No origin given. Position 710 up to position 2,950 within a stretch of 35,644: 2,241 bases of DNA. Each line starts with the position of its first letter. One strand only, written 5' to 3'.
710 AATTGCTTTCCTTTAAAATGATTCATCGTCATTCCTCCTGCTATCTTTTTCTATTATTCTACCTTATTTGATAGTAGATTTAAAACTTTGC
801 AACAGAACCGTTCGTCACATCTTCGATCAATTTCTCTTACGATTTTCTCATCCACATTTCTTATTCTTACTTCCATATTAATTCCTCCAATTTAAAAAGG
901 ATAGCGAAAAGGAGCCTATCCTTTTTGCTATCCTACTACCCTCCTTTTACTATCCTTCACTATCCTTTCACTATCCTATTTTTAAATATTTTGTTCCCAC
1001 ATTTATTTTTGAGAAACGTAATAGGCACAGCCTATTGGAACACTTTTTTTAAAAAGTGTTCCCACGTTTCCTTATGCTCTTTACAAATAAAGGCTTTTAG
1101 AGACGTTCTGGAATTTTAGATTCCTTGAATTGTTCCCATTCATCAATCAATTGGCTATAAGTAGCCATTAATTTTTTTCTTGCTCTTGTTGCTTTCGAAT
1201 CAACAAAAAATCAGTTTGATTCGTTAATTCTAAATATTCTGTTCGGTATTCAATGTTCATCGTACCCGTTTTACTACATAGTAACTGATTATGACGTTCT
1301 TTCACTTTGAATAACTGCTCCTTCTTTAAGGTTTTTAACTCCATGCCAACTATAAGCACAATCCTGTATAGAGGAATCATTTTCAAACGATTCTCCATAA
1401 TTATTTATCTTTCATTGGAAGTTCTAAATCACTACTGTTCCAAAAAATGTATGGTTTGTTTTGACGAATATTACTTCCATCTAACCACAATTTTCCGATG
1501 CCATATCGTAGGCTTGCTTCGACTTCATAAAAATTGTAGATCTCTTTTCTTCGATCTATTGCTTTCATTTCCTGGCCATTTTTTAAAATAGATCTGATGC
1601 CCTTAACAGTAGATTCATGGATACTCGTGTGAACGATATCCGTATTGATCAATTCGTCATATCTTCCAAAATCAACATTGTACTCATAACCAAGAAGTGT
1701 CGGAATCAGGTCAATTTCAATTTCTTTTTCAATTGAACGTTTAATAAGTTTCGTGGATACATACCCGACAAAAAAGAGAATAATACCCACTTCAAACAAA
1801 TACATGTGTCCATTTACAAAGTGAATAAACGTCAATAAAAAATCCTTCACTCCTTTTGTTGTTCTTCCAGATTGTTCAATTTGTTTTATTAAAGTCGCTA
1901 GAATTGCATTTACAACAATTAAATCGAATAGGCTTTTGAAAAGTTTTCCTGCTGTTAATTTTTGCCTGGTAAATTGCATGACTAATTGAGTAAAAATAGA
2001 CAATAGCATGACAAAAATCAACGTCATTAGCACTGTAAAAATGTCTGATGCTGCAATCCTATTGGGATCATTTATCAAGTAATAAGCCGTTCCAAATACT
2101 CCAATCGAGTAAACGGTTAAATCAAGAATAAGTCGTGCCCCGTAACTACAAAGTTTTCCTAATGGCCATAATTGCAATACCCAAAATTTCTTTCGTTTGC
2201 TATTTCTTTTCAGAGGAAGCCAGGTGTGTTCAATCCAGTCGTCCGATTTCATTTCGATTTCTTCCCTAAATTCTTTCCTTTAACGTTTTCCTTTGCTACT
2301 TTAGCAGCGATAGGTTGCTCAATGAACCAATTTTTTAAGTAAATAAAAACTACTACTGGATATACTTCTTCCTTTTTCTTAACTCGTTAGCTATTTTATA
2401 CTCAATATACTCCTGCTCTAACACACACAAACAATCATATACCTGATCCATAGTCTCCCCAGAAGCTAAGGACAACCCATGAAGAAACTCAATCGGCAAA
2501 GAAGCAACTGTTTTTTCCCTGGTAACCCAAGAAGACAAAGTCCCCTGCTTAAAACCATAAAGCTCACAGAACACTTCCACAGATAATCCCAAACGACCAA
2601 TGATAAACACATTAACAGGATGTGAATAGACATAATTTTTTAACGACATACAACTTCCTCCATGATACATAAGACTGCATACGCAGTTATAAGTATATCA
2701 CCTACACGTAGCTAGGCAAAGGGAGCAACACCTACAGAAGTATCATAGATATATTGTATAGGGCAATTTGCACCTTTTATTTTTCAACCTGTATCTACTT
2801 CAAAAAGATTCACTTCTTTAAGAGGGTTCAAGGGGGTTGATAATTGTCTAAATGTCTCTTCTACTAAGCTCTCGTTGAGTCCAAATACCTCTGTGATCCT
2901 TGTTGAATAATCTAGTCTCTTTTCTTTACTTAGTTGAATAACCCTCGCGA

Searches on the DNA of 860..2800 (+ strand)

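Call 4: search_dna_similar(query=window:900-2800:+, collection=plasmids, mode=near, max_rows=30)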
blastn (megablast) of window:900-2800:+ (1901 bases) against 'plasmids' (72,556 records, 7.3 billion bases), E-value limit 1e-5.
Records with a match: 723; places in all: 772; records where one place covers at least 80% of the query: 208.
Best place of each record, by identity: >=99% 418; 95-99% 62; 90-95% 55; 80-90% 183; 60-80% 5.
By first word of the organism name: Enterococcus 717; Staphylococcus 3; Ligilactobacillus 2; Lactococcus 1.
By predicted mobility (MOB-suite, as given by PLSDB): conjugative 312; mobilizable 247; non-mobilizable 164.
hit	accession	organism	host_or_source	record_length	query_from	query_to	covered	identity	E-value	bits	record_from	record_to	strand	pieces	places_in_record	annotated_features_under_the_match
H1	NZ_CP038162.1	Enterococcus faecium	swine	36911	1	1901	100%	100.0%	0e+0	3511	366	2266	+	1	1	hypothetical protein (x2) | replication control protein PrgN | primase C-terminal domain-containing protein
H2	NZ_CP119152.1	Enterococcus faecium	EQA test strain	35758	1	1901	100%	99.9%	0e+0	3513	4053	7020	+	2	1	IS30 family transposase | hypothetical protein (x2) | replication control protein PrgN | primase C-terminal domain-containing protein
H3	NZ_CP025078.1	Enterococcus faecium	Moschus berezovskii,Heart, liver and ...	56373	1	1901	100%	99.9%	0e+0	3506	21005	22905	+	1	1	hypothetical protein (x2) | replication control protein PrgN | primase C-terminal domain-containing protein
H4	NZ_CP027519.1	Enterococcus faecium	Homo sapiens,blood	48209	1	1901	100%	99.9%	0e+0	3506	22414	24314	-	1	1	hypothetical protein (x2) | replication control protein PrgN | primase C-terminal domain-containing protein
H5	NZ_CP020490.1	Enterococcus faecium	Homo sapiens,human,urine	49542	1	1901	100%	99.9%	0e+0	3506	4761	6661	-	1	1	hypothetical protein (x2) | replication control protein PrgN | primase C-terminal domain-containing protein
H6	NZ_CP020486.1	Enterococcus faecium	Homo sapiens,human,urine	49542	1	1901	100%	99.9%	0e+0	3506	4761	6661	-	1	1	hypothetical protein (x2) | replication control protein PrgN | primase C-terminal domain-containing protein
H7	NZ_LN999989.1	Enterococcus faecium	-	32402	1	1901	100%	99.9%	0e+0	3506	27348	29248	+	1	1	hypothetical protein (x2) | replication control protein PrgN | primase C-terminal domain-containing protein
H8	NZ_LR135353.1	Enterococcus faecium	-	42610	1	1901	100%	99.9%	0e+0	3506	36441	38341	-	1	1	hypothetical protein (x2) | replication control protein PrgN | primase C-terminal domain-containing protein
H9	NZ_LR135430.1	Enterococcus faecium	-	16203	1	1901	100%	99.9%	0e+0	3506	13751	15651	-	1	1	hypothetical protein (x2) | replication control protein PrgN | primase C-terminal domain-containing protein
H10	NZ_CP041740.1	Enterococcus faecalis EnGen0107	Homo sapiens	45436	1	1901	100%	99.9%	0e+0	3506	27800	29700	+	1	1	hypothetical protein (x2) | replication control protein PrgN | primase C-terminal domain-containing protein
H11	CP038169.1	Enterococcus faecium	swine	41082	1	1901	100%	99.9%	0e+0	3506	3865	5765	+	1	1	hypothetical protein (x2) | type III secretion system protein PrgN | replication protein RepR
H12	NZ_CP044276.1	Enterococcus faecium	Homo sapiens,Rectum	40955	1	1901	100%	99.9%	0e+0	3506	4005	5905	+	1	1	hypothetical protein (x2) | replication control protein PrgN | primase C-terminal domain-containing protein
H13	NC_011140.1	Enterococcus faecium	-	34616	1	1901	100%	99.9%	0e+0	3506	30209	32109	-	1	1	hypothetical protein (x2) | replication control protein PrgN | primase C-terminal domain-containing protein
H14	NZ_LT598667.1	Enterococcus faecium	Homo sapiens,clinical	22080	1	1901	100%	99.9%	0e+0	3506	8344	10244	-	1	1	hypothetical protein (x2) | replication control protein PrgN | primase C-terminal domain-containing protein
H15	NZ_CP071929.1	Enterococcus faecium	Homo sapiens,rectal swab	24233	1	1901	100%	99.9%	0e+0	3506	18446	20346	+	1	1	hypothetical protein (x2) | replication control protein PrgN | primase C-terminal domain-containing protein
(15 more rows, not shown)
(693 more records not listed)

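Call 5: get_annotated_region(hit=H1, flank=4000)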
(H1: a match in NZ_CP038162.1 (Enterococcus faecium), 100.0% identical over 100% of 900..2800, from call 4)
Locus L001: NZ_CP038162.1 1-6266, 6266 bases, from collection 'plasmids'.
description: Enterococcus faecium strain GZ8 plasmid pGZ8, complete sequence
organism: Enterococcus faecium (NCBI taxid 1352)
taxonomy: Bacteria; Bacillota; Bacilli; Lactobacillales; Enterococcaceae; Enterococcus; Enterococcus faecium
host: -; source: swine; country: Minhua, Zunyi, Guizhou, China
typing (MOB-suite, as given by PLSDB): mobilizable; replicon rep_cluster_185,rep_cluster_589; relaxase MOBV
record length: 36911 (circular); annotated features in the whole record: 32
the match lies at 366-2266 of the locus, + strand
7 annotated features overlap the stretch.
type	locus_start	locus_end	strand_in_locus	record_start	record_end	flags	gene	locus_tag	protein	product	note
CDS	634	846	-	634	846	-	-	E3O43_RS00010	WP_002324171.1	hypothetical protein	-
CDS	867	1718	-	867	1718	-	-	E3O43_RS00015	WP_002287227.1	hypothetical protein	-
CDS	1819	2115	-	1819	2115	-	-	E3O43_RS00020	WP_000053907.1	replication control protein PrgN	-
CDS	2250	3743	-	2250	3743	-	-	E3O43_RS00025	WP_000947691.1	primase C-terminal domain-containing protein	-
CDS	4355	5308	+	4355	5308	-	-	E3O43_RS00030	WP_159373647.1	ParA family protein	-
CDS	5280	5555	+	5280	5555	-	prgO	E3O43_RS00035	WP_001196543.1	DNA segregation protein PrgO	-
CDS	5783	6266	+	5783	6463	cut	-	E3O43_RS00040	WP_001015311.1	IS6-like element IS1216 family transposase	GO:0006313 - DNA transposition [Evidence IEA]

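Call 6: get_annotated_region(hit=H13, flank=5000)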
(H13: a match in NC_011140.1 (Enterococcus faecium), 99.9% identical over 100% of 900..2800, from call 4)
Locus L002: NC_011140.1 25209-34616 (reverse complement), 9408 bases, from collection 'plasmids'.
description: Enterococcus faecium plasmid pIP816, complete sequence
organism: Enterococcus faecium (NCBI taxid 1352)
taxonomy: Bacteria; Bacillota; Bacilli; Lactobacillales; Enterococcaceae; Enterococcus; Enterococcus faecium
host: -; source: -; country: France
typing (MOB-suite, as given by PLSDB): non-mobilizable; replicon Inc18,rep_cluster_185
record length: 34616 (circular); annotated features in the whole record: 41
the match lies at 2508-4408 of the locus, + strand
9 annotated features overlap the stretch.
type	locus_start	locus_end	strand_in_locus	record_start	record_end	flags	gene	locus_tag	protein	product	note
CDS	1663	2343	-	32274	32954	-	-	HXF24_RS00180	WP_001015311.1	IS6-like element IS1216 family transposase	GO:0006313 - DNA transposition [Evidence IEA]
CDS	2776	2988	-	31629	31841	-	-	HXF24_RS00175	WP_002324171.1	hypothetical protein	-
CDS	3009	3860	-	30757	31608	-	-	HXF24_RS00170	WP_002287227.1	hypothetical protein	-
CDS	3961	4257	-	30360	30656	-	-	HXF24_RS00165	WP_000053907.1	replication control protein PrgN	-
CDS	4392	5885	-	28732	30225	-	-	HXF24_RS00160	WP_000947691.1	primase C-terminal domain-containing protein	-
CDS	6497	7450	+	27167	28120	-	-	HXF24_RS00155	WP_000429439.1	ParA family protein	-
CDS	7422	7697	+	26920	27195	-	prgO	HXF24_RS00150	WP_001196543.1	DNA segregation protein PrgO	-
CDS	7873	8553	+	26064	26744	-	-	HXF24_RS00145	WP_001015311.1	IS6-like element IS1216 family transposase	GO:0006313 - DNA transposition [Evidence IEA]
CDS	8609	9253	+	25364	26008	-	-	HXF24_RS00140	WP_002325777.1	TnsA endonuclease N-terminal domain-containing protein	-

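Call 18: search_dna_similar(query=L003:7600-9700:+, collection=plasmids, mode=near, max_rows=40, rows=spread)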
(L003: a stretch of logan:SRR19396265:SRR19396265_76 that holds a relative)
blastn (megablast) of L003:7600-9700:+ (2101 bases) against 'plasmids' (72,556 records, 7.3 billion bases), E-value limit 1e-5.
Records with a match: 654; places in all: 715; records where one place covers at least 80% of the query: 107.
Best place of each record, by identity: >=99% 10; 95-99% 4; 90-95% 380; 80-90% 257; 60-80% 3.
By first word of the organism name: Enterococcus 648; Staphylococcus 3; Ligilactobacillus 2; Lactococcus 1.
By predicted mobility (MOB-suite, as given by PLSDB): conjugative 398; mobilizable 139; non-mobilizable 117.
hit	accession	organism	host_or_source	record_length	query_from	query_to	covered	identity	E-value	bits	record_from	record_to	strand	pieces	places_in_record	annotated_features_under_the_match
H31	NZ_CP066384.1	Enterococcus faecium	Homo sapiens,cell culture,rectal swab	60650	1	2101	100%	88.8%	0e+0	2571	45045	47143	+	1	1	DUF4199 domain-containing protein | hypothetical protein (x3)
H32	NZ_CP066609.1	Enterococcus faecium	Homo sapiens,cell culture,rectal swab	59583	1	2101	100%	88.8%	0e+0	2569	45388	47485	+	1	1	DUF4199 domain-containing protein | hypothetical protein (x3)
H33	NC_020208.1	Enterococcus faecium ATCC 8459 = NRRL B-2354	milk and dairy utensils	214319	1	2101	100%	86.1%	0e+0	2255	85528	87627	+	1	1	hypothetical protein (x5)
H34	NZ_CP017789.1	Enterococcus faecium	Homo sapiens,wound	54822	1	1910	91%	87.5%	0e+0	2196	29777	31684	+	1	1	DUF4199 domain-containing protein | hypothetical protein (x2)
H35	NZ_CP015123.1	Enterococcus faecium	single cell culture,blood of a ...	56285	1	1910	91%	87.5%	0e+0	2196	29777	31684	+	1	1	DUF4199 domain-containing protein | hypothetical protein (x2)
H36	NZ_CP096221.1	Enterococcus faecium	Homo sapiens,blood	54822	1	1910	91%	87.5%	0e+0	2196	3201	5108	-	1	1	DUF4199 domain-containing protein | hypothetical protein (x2)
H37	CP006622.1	Enterococcus faecium Aus0085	-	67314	1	1910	91%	87.4%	0e+0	2189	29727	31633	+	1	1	hypothetical protein (x5)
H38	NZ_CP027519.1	Enterococcus faecium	Homo sapiens,blood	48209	623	2080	69%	90.6%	0e+0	1930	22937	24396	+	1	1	hypothetical protein (x2)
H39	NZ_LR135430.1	Enterococcus faecium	-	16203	623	2080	69%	90.6%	0e+0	1930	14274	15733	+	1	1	hypothetical protein (x2)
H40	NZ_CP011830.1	Enterococcus faecium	Homo sapiens,wohle organism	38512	623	2080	69%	90.6%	0e+0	1930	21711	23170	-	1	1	hypothetical protein (x2)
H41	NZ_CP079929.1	Enterococcus faecium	Homo sapiens,secretion,secretion sample ...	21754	623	2080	69%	90.6%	0e+0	1930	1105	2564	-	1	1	hypothetical protein (x2)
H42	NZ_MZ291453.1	Enterococcus gallinarum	-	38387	623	2080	69%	90.6%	0e+0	1930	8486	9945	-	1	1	hypothetical protein (x2)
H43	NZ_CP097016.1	Enterococcus faecium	whole organism,pet food (BARF)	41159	623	2080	69%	90.6%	0e+0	1930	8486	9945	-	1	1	hypothetical protein (x2)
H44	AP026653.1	Enterococcus faecium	-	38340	623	2080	69%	90.6%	0e+0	1930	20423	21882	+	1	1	hypothetical protein (x2)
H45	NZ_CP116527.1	Enterococcus faecium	Bos taurus,whole organism,fecal sample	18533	623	2080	69%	90.6%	0e+0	1930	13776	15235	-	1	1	hypothetical protein (x2)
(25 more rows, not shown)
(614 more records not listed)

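Call 19: get_annotated_region(hit=H31, flank=16000)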
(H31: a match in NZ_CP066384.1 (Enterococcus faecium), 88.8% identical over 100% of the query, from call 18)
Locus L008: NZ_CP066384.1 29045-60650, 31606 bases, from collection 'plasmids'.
description: Enterococcus faecium strain Dallas 16_1 plasmid p16_1_60kb, complete sequence
organism: Enterococcus faecium (NCBI taxid 1352)
taxonomy: Bacteria; Bacillota; Bacilli; Lactobacillales; Enterococcaceae; Enterococcus; Enterococcus faecium
host: -; source: Homo sapiens,cell culture,rectal swab; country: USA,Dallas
typing (MOB-suite, as given by PLSDB): conjugative; replicon rep_cluster_889; relaxase MOBP; mating-pair formation MPF_T
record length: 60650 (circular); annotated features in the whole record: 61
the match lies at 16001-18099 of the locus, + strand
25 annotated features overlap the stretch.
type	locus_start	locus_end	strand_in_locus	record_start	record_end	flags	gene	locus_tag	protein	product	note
CDS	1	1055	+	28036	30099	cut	-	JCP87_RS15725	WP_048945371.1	hypothetical protein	-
CDS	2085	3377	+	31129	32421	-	-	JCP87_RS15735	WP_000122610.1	ISL3-like element IS1251 family transposase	GO:0006313 - DNA transposition [Evidence IEA]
CDS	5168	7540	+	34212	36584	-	-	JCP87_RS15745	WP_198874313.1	pLS20_p028 family conjugation system transmembrane protein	-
CDS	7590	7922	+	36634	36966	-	-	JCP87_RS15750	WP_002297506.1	hypothetical protein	-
CDS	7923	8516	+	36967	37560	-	-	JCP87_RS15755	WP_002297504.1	hypothetical protein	-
CDS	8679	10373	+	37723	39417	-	-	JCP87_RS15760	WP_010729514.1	ATPase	-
CDS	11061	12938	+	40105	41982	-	ltrA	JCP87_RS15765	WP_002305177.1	group II intron reverse transcriptase/maturase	GO:0000373 - Group II intron splicing [Evidence IEA]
CDS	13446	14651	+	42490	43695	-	-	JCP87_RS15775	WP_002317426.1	glucosaminidase domain-containing protein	-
CDS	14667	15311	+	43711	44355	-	-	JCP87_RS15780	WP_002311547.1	hypothetical protein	-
CDS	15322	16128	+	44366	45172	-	-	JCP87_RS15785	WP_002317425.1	hypothetical protein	-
CDS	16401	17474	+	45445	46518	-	-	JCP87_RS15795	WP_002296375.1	DUF4199 domain-containing protein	-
CDS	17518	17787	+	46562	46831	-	-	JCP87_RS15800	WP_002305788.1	hypothetical protein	-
CDS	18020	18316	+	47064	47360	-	-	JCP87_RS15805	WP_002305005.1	hypothetical protein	-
CDS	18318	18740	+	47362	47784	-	-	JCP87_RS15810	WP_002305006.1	hypothetical protein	-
CDS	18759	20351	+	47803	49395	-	mobP2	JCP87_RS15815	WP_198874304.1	MobP2 family relaxase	-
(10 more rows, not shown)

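Call 28: search_dna_similar(query=window:2150-2780:-, collection=plasmids, mode=distant, max_rows=45, rows=spread)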
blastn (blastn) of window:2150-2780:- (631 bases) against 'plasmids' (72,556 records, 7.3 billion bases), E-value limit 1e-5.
Records with a match: 892; places in all: 1097; records where one place covers at least 80% of the query: 151.
Best place of each record, by identity: >=99% 421; 95-99% 3; 90-95% 117; 80-90% 25; 60-80% 326.
By first word of the organism name: Enterococcus 886; Staphylococcus 3; Ligilactobacillus 2; Lactococcus 1.
By predicted mobility (MOB-suite, as given by PLSDB): conjugative 353; non-mobilizable 284; mobilizable 255.
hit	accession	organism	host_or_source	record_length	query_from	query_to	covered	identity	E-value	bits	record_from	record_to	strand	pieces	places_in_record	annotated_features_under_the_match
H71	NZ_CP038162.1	Enterococcus faecium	swine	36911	1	631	100%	100.0%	0e+0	1139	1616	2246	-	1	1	replication control protein PrgN | hypothetical protein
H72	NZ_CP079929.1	Enterococcus faecium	Homo sapiens,secretion,secretion sample ...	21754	1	631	100%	99.8%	0e+0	1134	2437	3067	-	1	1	replication control protein PrgN | hypothetical protein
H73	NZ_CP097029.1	Enterococcus faecium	whole organism,pet food (BARF)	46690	1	631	100%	99.8%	0e+0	1134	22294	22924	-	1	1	replication control protein PrgN | hypothetical protein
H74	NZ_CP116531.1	Enterococcus faecium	Bos taurus,whole organism,fecal sample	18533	1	631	100%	99.8%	0e+0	1134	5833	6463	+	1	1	replication control protein PrgN | hypothetical protein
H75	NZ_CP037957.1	Enterococcus hirae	fecal sample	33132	1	631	100%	99.8%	0e+0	1134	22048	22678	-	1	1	replication control protein PrgN | hypothetical protein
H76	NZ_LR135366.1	Enterococcus faecium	-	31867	1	631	100%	99.7%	0e+0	1130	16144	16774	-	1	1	replication control protein PrgN | hypothetical protein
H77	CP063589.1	Enterococcus faecium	Homo sapiens,rectal swab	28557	1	631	100%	99.7%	0e+0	1130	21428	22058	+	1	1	type III secretion system protein PrgN | hypothetical protein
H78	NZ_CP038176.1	Enterococcus faecium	chicken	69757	1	631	100%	99.7%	0e+0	1130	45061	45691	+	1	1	replication control protein PrgN | hypothetical protein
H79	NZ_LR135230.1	Enterococcus faecium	-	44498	1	443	70%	99.5%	0e+0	791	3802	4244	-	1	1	replication control protein PrgN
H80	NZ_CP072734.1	Enterococcus faecium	Homo sapiens,blood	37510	1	443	70%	99.5%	0e+0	791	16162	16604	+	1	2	replication control protein PrgN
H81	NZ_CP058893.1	Enterococcus faecium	Homo sapiens,whole organism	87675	1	443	70%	99.5%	0e+0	791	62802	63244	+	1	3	replication control protein PrgN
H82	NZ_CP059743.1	Enterococcus faecium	Homo sapiens,blood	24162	1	443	70%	99.5%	0e+0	791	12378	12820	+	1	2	replication control protein PrgN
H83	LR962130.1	Enterococcus faecalis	-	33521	1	443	70%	99.5%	0e+0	791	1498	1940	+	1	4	record has no annotation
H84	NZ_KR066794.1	Enterococcus faecium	-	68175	1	443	70%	99.5%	0e+0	791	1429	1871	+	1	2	replication control protein PrgN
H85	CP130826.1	Enterococcus faecium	Homo sapiens,blood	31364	1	443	70%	99.5%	0e+0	791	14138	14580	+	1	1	none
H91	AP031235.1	Enterococcus faecium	-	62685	1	446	71%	89.7%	4e-168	598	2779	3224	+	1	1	replication control protein PrgN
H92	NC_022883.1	Enterococcus mundtii QU 25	-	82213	1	435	69%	86.2%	3e-143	515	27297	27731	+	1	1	hypothetical protein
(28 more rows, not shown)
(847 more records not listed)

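Call 29: get_annotated_region(hit=H92, flank=4000)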
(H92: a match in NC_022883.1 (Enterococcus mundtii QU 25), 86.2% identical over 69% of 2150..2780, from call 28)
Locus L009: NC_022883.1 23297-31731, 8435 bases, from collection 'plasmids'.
description: Enterococcus mundtii QU 25 plasmid pQY082, complete sequence
organism: Enterococcus mundtii QU 25 (NCBI taxid 1300150)
taxonomy: Bacteria; Bacillota; Bacilli; Lactobacillales; Enterococcaceae; Enterococcus; Enterococcus mundtii; Enterococcus mundtii QU 25
host: -; source: -; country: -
typing (MOB-suite, as given by PLSDB): conjugative; replicon rep_cluster_185; relaxase MOBP; mating-pair formation MPF_T
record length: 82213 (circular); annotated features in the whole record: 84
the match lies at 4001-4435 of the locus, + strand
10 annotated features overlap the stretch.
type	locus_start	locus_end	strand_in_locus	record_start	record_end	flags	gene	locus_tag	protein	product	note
CDS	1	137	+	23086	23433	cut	-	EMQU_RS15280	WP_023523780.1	hypothetical protein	-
CDS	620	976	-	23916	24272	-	-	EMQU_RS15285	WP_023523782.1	plasmid partition protein ParG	-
CDS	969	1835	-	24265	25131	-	-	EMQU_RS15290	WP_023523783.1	AAA family ATPase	-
CDS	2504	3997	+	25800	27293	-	-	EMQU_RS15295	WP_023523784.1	primase C-terminal domain-containing protein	-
CDS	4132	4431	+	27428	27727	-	-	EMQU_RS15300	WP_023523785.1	hypothetical protein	-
CDS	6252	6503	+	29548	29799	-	-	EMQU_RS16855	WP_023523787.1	hypothetical protein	-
CDS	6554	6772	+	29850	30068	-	-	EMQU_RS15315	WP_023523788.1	hypothetical protein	-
CDS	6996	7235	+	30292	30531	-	-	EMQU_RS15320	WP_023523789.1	hypothetical protein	-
CDS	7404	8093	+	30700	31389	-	-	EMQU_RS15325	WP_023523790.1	sortase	-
CDS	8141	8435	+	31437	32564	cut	-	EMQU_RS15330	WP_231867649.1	EpaQ family protein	-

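Call 30: get_annotated_region(hit=H79, flank=3000)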
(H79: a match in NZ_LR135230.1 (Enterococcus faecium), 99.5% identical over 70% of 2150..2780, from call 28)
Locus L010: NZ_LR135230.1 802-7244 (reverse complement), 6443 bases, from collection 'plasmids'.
description: Enterococcus faecium isolate E7025 plasmid 5
organism: Enterococcus faecium (NCBI taxid 1352)
taxonomy: Bacteria; Bacillota; Bacilli; Lactobacillales; Enterococcaceae; Enterococcus; Enterococcus faecium
host: -; source: -; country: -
typing (MOB-suite, as given by PLSDB): non-mobilizable; replicon rep_cluster_1763,rep_cluster_185
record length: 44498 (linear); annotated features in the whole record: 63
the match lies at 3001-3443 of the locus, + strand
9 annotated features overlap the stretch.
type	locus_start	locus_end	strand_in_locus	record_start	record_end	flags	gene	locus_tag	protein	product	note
CDS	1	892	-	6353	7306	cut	-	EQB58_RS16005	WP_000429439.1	ParA family protein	-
CDS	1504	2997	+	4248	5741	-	-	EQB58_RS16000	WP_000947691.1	primase C-terminal domain-containing protein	-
CDS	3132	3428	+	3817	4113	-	-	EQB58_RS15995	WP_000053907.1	replication control protein PrgN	-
CDS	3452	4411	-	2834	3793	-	-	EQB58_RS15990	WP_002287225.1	IS30 family transposase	-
CDS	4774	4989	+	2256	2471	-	-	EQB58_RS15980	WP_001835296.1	peptide-binding protein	-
CDS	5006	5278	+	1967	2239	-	-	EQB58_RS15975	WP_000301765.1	antitoxin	-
CDS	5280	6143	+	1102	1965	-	-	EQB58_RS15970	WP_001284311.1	zeta toxin family protein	-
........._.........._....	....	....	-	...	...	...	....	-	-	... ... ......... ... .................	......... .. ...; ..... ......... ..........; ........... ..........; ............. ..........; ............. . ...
predicted_resistance_gene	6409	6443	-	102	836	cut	erm(B)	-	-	23S rRNA (adenine(2058)-N(6))-methyltransferase Erm(B)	predicted by amrfinderplus; class LINCOSAMIDE/MACROLIDE/STREPTOGRAMIN; identity 99.59%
